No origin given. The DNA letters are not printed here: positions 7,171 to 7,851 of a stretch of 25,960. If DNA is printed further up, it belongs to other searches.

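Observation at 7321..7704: ImmA-like protein with Glu in place of the first zinc-ligand His (EEIGH instead of HExxH)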

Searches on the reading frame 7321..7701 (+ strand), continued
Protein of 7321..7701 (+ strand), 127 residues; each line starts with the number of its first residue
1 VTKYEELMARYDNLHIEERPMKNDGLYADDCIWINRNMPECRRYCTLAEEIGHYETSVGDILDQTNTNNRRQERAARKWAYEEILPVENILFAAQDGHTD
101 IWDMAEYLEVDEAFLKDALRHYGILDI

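Call 39: search_solved_structures(query=A1, max_evalue=10, show_alignments=4)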
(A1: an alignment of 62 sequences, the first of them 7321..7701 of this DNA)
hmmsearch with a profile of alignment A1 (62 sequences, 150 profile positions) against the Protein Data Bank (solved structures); distinct sequences matched with E-value up to 10: 1.
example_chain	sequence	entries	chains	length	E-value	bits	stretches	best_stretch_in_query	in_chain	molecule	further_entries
3jqh_A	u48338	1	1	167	0.021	17.7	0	43-88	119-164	C-type lectin domain family 4 member M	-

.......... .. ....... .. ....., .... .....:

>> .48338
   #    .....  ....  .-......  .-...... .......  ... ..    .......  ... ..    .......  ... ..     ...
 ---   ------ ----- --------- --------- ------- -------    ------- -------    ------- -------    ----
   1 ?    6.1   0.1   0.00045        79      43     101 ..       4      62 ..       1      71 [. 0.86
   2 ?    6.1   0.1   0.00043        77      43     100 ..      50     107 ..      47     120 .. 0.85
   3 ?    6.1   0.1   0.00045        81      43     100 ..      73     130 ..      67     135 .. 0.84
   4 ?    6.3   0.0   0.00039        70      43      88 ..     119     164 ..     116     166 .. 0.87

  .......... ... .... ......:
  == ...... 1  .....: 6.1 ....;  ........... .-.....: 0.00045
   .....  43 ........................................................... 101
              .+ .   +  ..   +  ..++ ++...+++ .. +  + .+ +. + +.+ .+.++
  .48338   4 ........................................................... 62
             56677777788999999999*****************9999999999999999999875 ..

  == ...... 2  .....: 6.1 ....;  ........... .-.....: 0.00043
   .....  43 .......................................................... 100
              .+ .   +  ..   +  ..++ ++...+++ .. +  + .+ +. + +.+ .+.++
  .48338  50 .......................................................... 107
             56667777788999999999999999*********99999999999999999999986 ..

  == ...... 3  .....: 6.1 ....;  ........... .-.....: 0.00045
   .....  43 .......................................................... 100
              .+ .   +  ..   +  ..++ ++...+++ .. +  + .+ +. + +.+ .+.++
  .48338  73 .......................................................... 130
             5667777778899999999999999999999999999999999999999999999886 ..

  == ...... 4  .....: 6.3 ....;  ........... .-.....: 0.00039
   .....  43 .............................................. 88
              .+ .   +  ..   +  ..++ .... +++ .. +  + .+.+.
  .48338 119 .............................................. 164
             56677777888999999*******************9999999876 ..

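Call 42: find_related_loci(query=A1, collection=viral_contigs, flank=3000)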
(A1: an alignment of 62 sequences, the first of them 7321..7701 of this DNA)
Query A1 (127 aa) in viral_contigs; peptide patterns used: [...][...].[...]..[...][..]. (x = any residue, [..] = any of these).
600 stretches matched a pattern (row limit reached: there are more); 567 encode a relative of the query (tblastn E <= 1e-3); the best 80 are kept; 80 distinct loci.
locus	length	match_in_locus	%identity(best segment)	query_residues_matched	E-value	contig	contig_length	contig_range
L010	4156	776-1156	96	1-127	2e-82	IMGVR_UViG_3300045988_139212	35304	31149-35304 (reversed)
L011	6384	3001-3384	63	1-127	4e-54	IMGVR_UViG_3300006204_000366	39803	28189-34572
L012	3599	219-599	53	1-126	6e-43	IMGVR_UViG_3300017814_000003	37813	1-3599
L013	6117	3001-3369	54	1-122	1e-42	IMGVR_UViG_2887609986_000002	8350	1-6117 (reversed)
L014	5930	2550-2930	51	3-125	3e-39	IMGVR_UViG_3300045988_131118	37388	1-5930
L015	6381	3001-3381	51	3-125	3e-39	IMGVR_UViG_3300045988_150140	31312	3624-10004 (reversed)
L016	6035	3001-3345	47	9-122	2e-31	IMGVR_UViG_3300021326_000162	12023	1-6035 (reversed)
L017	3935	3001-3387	46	4-124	4e-31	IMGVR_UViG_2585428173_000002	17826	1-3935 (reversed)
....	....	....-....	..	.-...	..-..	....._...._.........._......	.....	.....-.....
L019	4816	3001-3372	44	4-122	3e-30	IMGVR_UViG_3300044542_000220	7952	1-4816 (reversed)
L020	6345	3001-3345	46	9-122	2e-30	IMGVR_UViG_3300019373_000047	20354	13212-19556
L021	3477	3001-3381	42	1-122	2e-30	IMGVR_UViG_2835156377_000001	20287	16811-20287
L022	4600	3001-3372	47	4-122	2e-30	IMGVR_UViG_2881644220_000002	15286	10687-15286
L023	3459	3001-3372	42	4-122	2e-30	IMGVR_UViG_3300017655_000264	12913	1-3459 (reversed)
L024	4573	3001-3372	47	4-122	2e-30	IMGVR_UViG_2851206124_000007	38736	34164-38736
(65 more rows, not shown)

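Call 48: predict_structure(alignment_id=A1)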
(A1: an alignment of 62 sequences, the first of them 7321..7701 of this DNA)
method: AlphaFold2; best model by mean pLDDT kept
length: 127 residues; sequences in the alignment: 62
mean_pLDDT: 97.0   pTM: 0.89
mean pLDDT of the five models: 97.0, 96.1, 95.9, 95.6, 94.8
residues with pLDDT >= 90: 123; 70-90: 4; 50-70: 0; < 50: 0
segments of 3 or more residues with pLDDT < 50: none
pLDDT, mean of each block of 10 residues (from residue 1): 96 97 97 98 99 97 97 98 98 97 98 98 89
secondary structure, 60 per line:
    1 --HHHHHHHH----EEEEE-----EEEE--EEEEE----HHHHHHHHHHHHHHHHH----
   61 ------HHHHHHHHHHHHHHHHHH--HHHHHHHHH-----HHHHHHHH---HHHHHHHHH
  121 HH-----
elements in order: H3-10 E15-19 E25-28 E31-35 H40-56 H67-84 H87-95 H101-108 H112-122

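Call 52: fold_search(model_id=the predicted structure, library=pdb)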
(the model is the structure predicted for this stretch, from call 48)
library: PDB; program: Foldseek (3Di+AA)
matches with E <= 10: 141; with E <= 0.001: 1
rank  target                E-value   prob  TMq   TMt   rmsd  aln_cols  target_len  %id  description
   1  8sln_A                9.9e-04  1.00  0.66  0.38   4.4       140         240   21  Crystal structure of Deinococcus geothermalis PprI complexed with ssDNA (released 2024-03-13)
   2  3dte                  1.5e-03  1.00  0.68  0.37   4.4       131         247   23  Crystal structure of the IRRE protein, a central regulator of DNA damage repair in deinococcaceae (released 2009-02-10)
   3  8slm                  1.6e-03  1.00  0.68  0.37   4.8       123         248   21  Crystal structure of Deinococcus geothermalis PprI (released 2024-03-13)
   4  3dti                  2.3e-03  1.00  0.70  0.39   4.4       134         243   22  Crystal structure of the IRRE protein, a central regulator of DNA damage repair in deinococcaceae (released 2009-02-10)
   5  6cyy_A                2.4e-02  1.00  0.63  0.27   4.4       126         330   18  Mycobacterium tuberculosis transcriptional regulator (released 2019-04-17)
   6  6cz6_D                3.8e-02  1.00  0.63  0.27   4.7       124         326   18  Mycobacterium tuberculosis transcriptional regulator (released 2019-04-17)
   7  6cz6_C                6.3e-02  1.00  0.66  0.28   4.3       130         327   18  Mycobacterium tuberculosis transcriptional regulator (released 2019-04-17)
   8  6cz6_A                9.3e-02  1.00  0.64  0.27   4.6       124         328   18  Mycobacterium tuberculosis transcriptional regulator (released 2019-04-17)
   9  9dzn_A                5.4e-01  0.38  0.32  0.18  11.9       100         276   15  KAT6A MYST domain complexed with a H3K14-CoA bisubstrate inhibitor (released 2025-02-19)
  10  6ct2                  6.1e-01  0.30  0.32  0.17  12.3       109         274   16  MYST histone acetyltransferase KAT6A/B in complex with WM-1119 (released 2018-08-01)
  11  6owh                  6.4e-01  0.25  0.26  0.15  13.1       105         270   15  Crystal structure of MYST acetyltransferase domain in complex with inhibitor 92 (released 2020-04-01)
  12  6oin                  9.5e-01  0.21  0.27  0.15  11.7        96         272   16  Crystal structure of MYST acetyltransferase domain in complex with inhibitor CTX-124143 (released 2019-07-03)
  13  5j9q_A                9.5e-01  0.20  0.30  0.16  12.7       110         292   13  Crystal structure of the NuA4 core complex (released 2016-10-26)
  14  22tg_C                1.1e+00  0.14  0.30  0.17  11.4       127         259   12  Crystal Structure of MYST histone acetyltransferase KAT6A in complex with Compound 20 (released 2026-03-11)
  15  7cmr                  1.1e+00  0.16  0.30  0.17  13.1       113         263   12  The Crystal Structure of human MYST1 from Biortus. (released 2020-08-12)
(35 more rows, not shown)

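Call 58: get_annotated_region(hit=H15, flank=1500)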
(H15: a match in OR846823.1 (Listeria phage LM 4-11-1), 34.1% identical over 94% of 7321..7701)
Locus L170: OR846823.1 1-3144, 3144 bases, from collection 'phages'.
description: UNVERIFIED_ORG: Listeria phage LM 4-11-1 clone NODE_108_length_15169_cov_64.865757 genomic sequence.
organism: Listeria phage LM 4-11-1 (NCBI taxid 3113835)
taxonomy: Viruses
host: Listeria monocytogenes; source: wastewater; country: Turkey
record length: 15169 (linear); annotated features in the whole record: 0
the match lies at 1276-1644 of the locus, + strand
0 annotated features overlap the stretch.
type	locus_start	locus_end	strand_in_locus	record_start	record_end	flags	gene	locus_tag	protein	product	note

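Call 82: get_annotated_region(hit=H24, flank=700)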
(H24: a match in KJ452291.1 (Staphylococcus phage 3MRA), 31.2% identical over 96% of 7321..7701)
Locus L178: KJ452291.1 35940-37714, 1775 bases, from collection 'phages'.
description: Staphylococcus phage 3MRA, complete genome.
organism: Staphylococcus phage 3MRA (NCBI taxid 1505026)
taxonomy: Viruses; Duplodnaviria; Heunggongvirae; Uroviricota; Caudoviricetes; Azeredovirinae; Phietavirus; Phietavirus pv3MRA
host: Staphylococcus aureus; source: human blood; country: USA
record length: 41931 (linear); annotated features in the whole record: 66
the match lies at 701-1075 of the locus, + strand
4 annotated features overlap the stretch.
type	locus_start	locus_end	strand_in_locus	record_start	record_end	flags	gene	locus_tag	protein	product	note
CDS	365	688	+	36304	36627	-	-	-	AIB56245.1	repressor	-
CDS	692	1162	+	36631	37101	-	-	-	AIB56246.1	toxin-antitoxin system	-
CDS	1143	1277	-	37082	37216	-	-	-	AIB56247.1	hypothetical protein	-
CDS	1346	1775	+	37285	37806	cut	-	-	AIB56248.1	hypothetical protein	-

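Call 84: find_related_loci(query=window:7321-7701:+, collection=genome_contigs, flank=2500)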
Query window:7321-7701:+ (127 aa) in genome_contigs; peptide patterns used: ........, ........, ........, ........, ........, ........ (x = any residue, [..] = any of these).
101 stretches matched a pattern; 44 encode a relative of the query (tblastn E <= 1e-3); 44 distinct loci.
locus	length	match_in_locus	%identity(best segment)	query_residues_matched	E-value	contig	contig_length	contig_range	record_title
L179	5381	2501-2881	75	1-127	6e-66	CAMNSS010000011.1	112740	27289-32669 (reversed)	MAG: uncultured Eubacterium sp. isolate SRR19792994_bin.27_metawrap_v1.3_MAG genome assembly, contig: ERZ12290372_273, w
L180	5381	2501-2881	75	1-127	6e-66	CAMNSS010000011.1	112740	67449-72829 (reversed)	MAG: uncultured Eubacterium sp. isolate SRR19792994_bin.27_metawrap_v1.3_MAG genome assembly, contig: ERZ12290372_273, w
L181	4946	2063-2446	62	1-127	3e-52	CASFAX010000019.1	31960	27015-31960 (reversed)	uncultured Firmicutes bacterium isolate A23_L1_391391_idba_bin.82 genome assembly, contig: A23_L1_391391_idba_bin.82.fa_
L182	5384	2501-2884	63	1-127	7e-49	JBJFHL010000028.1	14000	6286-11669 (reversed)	MAG: Anaerovoracaceae bacterium isolate PUUB62_bin.023 NODE_2152_length_14000_cov_22.185586, whole genome shotgun sequen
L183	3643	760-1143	63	1-127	9e-49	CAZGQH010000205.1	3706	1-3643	MAG TPA_asm: uncultured Lachnospiraceae bacterium isolate binchicken_co370_226 genome assembly, contig: NODE_20023_lengt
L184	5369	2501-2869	54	1-122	7e-43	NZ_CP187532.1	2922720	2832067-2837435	Ihubacter sp. rT4E-8 chromosome, complete genome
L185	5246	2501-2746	80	1-82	1e-37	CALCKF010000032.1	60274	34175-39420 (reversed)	MAG TPA_asm: uncultured Eubacterium sp. isolate ERR1600725_bin.120_CONCOCT_v1.1_MAG genome assembly, contig: ERZ1309811.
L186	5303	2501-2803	49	22-122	2e-30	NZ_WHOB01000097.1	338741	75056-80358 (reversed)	Paenibacillus phytohabitans strain LMG 31459 Contig_113_85.0755, whole genome shotgun sequence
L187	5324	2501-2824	45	22-125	1e-29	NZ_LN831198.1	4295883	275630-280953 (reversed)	Paenibacillus ihuae strain GD6, whole genome shotgun sequence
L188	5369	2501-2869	44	4-122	7e-29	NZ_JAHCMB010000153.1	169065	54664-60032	Paenibacillus sinensis strain HN-1 scaffold45, whole genome shotgun sequence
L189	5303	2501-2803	46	22-122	3e-28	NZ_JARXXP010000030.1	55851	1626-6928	Paenibacillus sp. PastM-3 Ga0505238_30, whole genome shotgun sequence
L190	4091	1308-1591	76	34-127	2e-36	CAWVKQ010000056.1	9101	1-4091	MAG: Bacillota bacterium isolate metabat2_coassembly_bwa.740 MAG genome assembly, contig: k87_495590, whole genome shotg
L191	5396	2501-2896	38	1-124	4e-27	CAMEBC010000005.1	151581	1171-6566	MAG: [Eubacterium] saphenum isolate SRR11489792_bin.3_metaWRAP_v1.3_MAG genome assembly, contig: ERZ11466811.40, whole g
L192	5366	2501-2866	40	4-122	2e-26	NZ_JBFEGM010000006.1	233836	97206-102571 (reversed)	Sporosarcina sp. 179-K 8C2 HS NODE_6_length_233836_cov_478.042527, whole genome shotgun sequence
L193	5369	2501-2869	41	4-122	4e-26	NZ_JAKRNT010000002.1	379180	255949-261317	Sporosarcina sp. ACRSL NODE_2_length_379180_cov_22.444332_pilon, whole genome shotgun sequence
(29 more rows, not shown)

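Call 93: search_protein_families(library=padloc, proteins=[window:7321-7701:+], max_evalue=0.001)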
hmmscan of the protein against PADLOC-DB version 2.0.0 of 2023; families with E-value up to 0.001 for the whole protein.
window:7321-7701:+ (127 aa): 0 families

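Call 97: find_encoding_contigs(protein=P0205, flank=2000, max_places=2)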
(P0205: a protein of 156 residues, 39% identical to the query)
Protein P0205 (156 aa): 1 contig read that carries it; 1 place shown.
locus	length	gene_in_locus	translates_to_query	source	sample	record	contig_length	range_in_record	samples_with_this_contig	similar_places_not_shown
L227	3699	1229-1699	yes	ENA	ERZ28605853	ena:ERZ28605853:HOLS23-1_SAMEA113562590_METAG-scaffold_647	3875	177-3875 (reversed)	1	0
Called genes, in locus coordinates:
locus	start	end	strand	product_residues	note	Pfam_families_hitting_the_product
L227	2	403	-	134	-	?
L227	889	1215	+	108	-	PF12844:HTH_19 (weak), PF13560:HTH_31, PF01381:HTH_3, PF13443:HTH_26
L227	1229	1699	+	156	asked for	PF06114:Peptidase_M78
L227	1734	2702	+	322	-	PF12358:DUF3644, PF18740:EC042_2821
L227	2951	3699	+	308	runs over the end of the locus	?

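Call 98: find_encoding_contigs(protein=P0176, flank=2000, max_places=2)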
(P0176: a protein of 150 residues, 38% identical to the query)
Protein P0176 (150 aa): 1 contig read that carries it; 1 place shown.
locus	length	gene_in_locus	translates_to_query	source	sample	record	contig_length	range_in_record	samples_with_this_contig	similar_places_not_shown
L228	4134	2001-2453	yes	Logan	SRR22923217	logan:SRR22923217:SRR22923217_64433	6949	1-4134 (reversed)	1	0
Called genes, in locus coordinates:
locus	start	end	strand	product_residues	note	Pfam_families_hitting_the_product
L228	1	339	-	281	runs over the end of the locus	PF07083:DUF1351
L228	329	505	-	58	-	-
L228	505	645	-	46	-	-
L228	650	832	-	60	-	-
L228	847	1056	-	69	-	PF12728:HTH_17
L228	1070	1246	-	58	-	-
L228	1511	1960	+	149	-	PF01381:HTH_3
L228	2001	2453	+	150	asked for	PF06114:Peptidase_M78 (weak)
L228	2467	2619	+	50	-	-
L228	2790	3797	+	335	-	PF14659:Phage_int_SAM_3, PF22022:Phage_int_M, PF00589:Phage_integrase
